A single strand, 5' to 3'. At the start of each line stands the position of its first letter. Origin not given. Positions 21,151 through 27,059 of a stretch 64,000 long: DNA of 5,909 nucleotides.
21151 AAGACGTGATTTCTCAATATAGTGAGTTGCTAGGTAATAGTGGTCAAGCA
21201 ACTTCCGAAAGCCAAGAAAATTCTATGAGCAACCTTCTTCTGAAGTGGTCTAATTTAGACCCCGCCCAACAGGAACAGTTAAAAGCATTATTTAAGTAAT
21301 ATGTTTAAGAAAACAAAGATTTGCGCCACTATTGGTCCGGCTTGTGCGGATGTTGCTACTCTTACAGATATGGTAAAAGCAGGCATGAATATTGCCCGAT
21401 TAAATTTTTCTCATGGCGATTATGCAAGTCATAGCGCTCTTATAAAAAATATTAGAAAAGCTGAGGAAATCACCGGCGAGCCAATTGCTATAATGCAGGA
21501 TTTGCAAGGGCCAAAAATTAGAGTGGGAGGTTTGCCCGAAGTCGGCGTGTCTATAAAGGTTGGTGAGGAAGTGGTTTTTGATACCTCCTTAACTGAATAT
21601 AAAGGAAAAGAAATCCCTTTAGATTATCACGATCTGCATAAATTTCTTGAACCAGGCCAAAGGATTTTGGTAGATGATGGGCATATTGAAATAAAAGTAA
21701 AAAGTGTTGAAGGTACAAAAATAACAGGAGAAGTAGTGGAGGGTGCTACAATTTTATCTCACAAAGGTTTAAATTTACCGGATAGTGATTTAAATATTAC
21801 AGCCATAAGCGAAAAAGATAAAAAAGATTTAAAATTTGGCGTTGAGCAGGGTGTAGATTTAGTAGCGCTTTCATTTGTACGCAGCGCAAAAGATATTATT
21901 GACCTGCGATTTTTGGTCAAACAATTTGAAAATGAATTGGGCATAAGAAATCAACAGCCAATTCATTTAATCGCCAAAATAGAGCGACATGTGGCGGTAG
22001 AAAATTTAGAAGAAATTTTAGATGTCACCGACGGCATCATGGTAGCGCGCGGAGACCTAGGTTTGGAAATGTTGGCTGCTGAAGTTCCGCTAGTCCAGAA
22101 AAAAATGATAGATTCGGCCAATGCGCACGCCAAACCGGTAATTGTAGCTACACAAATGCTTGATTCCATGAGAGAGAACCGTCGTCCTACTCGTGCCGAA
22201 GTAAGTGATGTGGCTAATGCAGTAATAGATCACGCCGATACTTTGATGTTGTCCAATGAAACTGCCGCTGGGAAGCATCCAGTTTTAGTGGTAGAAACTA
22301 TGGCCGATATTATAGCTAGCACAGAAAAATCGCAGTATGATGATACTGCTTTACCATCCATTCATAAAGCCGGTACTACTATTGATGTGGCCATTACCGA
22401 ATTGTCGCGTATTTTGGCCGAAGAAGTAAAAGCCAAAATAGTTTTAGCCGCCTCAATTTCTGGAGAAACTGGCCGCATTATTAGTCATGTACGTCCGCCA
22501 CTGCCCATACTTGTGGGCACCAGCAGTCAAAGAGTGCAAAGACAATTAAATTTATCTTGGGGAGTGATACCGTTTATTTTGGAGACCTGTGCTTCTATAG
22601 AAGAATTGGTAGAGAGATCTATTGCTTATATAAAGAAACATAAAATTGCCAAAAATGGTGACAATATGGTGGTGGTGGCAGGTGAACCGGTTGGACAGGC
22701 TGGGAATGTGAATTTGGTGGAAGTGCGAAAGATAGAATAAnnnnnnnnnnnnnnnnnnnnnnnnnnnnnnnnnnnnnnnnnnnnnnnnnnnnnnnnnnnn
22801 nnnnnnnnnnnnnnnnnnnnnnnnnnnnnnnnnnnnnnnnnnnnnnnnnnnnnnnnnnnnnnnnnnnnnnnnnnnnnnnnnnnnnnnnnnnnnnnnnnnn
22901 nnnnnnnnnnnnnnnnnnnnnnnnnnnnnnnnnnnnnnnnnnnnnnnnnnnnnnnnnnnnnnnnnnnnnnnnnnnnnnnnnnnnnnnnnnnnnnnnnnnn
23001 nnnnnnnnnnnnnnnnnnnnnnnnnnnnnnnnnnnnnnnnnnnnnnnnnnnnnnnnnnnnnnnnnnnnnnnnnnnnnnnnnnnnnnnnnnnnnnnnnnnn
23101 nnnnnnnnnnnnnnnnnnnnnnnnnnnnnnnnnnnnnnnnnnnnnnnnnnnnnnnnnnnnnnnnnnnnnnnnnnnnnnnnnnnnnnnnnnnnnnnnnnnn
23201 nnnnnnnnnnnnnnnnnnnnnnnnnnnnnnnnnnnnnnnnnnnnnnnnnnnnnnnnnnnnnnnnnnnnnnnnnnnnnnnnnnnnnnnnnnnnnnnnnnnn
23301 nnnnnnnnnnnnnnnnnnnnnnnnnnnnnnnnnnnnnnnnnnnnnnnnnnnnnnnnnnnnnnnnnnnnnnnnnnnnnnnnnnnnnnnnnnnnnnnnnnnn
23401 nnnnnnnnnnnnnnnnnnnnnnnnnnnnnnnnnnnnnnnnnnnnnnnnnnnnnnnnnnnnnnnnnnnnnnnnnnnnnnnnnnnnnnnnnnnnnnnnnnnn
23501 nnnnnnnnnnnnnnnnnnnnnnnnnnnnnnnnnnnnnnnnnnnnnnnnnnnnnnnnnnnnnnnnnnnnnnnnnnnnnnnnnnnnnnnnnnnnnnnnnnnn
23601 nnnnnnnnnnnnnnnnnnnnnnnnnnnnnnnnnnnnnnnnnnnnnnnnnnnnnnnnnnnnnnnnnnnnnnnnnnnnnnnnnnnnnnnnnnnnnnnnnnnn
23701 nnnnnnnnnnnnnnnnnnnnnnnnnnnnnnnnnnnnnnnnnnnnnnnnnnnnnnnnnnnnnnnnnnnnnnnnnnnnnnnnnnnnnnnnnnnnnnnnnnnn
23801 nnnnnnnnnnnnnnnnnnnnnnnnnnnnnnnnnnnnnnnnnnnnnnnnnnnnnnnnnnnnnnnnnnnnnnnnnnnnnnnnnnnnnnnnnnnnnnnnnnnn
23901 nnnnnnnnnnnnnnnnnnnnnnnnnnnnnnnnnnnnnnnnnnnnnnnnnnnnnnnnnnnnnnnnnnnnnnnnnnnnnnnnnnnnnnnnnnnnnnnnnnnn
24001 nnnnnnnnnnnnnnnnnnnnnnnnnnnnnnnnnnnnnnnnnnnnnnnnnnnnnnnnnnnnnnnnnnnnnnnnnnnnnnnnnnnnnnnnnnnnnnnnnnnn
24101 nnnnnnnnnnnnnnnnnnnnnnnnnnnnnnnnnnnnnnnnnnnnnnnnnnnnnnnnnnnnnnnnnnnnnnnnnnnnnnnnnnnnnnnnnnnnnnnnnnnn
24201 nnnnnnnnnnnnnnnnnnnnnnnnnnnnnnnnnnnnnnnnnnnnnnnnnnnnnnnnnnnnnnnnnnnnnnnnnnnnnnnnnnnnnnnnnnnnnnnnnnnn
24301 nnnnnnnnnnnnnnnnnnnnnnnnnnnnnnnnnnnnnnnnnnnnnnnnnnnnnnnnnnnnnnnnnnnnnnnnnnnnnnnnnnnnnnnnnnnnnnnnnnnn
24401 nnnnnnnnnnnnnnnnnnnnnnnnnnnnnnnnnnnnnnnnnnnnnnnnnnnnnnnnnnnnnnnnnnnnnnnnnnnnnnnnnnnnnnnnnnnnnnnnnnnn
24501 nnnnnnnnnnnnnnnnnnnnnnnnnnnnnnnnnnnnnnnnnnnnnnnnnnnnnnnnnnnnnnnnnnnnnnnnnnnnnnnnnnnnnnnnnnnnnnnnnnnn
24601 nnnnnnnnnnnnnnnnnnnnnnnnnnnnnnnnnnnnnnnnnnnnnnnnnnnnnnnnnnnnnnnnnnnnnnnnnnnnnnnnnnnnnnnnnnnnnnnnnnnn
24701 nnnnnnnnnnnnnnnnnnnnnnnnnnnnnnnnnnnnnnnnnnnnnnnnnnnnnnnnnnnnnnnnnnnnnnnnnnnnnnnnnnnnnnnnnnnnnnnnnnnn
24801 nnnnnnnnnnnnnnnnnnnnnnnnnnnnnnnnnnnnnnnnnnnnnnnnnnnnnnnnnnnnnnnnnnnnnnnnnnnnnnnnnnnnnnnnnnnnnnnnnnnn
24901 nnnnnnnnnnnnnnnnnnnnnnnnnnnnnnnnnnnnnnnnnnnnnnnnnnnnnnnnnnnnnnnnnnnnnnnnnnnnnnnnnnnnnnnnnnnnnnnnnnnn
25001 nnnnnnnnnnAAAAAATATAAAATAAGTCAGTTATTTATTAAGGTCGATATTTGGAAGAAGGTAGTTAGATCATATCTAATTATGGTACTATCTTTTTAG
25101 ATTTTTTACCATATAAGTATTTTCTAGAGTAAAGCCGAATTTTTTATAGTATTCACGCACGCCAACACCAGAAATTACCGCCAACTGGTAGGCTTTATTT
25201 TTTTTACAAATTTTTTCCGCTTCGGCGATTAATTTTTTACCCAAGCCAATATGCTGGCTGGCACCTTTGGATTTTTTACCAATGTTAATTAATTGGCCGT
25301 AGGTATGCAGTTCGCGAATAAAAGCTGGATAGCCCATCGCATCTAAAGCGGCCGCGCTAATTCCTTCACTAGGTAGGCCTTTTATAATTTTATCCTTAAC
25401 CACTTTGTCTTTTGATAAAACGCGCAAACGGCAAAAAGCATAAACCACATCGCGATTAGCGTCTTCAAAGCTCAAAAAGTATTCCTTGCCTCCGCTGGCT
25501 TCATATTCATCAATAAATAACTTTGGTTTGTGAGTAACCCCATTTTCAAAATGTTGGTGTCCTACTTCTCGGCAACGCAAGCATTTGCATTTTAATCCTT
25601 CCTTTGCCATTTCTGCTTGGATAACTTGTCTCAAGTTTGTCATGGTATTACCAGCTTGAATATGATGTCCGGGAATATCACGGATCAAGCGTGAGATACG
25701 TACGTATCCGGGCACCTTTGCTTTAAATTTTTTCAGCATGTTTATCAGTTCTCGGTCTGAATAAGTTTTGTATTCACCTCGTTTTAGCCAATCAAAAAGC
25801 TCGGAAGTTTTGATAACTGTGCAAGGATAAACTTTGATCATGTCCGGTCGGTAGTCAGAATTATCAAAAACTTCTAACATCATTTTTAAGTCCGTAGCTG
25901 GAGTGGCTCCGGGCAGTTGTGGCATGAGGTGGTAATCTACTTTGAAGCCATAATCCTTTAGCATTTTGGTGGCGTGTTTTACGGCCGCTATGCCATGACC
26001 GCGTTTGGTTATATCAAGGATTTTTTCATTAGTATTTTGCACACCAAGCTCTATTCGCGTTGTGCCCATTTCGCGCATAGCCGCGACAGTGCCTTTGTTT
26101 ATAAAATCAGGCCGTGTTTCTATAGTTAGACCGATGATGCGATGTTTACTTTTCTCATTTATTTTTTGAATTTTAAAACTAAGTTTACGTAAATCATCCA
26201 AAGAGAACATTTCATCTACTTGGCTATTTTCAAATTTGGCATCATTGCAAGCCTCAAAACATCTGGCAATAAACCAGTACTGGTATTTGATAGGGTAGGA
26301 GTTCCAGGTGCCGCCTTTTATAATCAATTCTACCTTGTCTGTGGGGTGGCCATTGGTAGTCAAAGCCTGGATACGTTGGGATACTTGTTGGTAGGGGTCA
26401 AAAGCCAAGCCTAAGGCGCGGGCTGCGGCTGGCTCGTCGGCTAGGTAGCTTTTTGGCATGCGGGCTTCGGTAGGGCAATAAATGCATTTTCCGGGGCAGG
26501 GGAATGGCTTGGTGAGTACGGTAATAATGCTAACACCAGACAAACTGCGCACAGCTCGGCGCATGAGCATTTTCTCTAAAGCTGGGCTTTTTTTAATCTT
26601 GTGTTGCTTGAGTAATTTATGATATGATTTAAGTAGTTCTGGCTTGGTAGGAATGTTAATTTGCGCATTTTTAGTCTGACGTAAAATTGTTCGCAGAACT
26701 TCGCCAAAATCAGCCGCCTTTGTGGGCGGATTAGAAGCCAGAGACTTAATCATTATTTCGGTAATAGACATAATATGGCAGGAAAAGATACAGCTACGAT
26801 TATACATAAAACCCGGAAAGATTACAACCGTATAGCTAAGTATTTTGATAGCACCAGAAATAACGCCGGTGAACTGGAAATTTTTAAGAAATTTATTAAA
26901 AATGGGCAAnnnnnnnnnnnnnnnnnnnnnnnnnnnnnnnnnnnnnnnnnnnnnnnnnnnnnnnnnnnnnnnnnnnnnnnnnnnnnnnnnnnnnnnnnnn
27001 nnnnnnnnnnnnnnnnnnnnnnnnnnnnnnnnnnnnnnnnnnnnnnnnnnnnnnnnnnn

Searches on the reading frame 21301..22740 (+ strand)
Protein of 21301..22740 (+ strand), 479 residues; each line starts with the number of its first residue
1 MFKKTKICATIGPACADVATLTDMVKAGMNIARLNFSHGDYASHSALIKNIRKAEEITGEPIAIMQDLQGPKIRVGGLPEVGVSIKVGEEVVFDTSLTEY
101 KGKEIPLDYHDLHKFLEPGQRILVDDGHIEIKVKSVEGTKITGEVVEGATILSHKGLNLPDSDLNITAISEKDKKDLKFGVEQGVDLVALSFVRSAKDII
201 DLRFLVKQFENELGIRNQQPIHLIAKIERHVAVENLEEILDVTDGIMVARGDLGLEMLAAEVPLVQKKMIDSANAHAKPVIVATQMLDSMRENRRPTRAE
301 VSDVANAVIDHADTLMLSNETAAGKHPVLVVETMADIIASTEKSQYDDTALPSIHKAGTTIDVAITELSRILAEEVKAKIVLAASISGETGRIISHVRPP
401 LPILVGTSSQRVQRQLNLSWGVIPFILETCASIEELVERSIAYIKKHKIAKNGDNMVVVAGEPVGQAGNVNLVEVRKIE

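Call 59: search_protein_families(library=pfam, proteins=[window:21301-22740:+], max_evalue=0.001)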
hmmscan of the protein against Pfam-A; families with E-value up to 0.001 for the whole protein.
window:21301-22740:+ (479 aa): 3 families
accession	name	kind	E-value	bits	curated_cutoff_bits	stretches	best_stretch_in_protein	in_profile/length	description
PF00224.27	PK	-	2.9e-112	375.4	30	1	3-330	2-327/328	Pyruvate kinase, barrel domain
PF02887.21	PK_C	-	5.2e-28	97.9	28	1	364-475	2-113/114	Pyruvate kinase, alpha/beta domain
PF03328.21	HpcH_HpaI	-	3.5e-07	30.2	25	1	174-257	75-158/221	HpcH/HpaI aldolase/citrate lyase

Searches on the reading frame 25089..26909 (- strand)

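Call 59: search_protein_families(library=pfam, proteins=[window:25089-26909:-], max_evalue=0.001)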
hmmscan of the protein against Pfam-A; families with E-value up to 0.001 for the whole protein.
window:25089-26909:- (606 aa): 3 families
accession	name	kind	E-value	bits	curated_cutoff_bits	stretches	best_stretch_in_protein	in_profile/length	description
PF16199.10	Radical_SAM_C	-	3.7e-18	65.8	31.9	1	355-435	1-84/85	Radical_SAM C-terminal domain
PF04055.27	Radical_SAM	-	3.3e-13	50.6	29.5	1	138-337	7-156/166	Radical SAM superfamily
PF13673.13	Acetyltransf_10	-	0.0009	19.7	23.6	0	551-594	63-108/128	Acetyltransferase (GNAT) domain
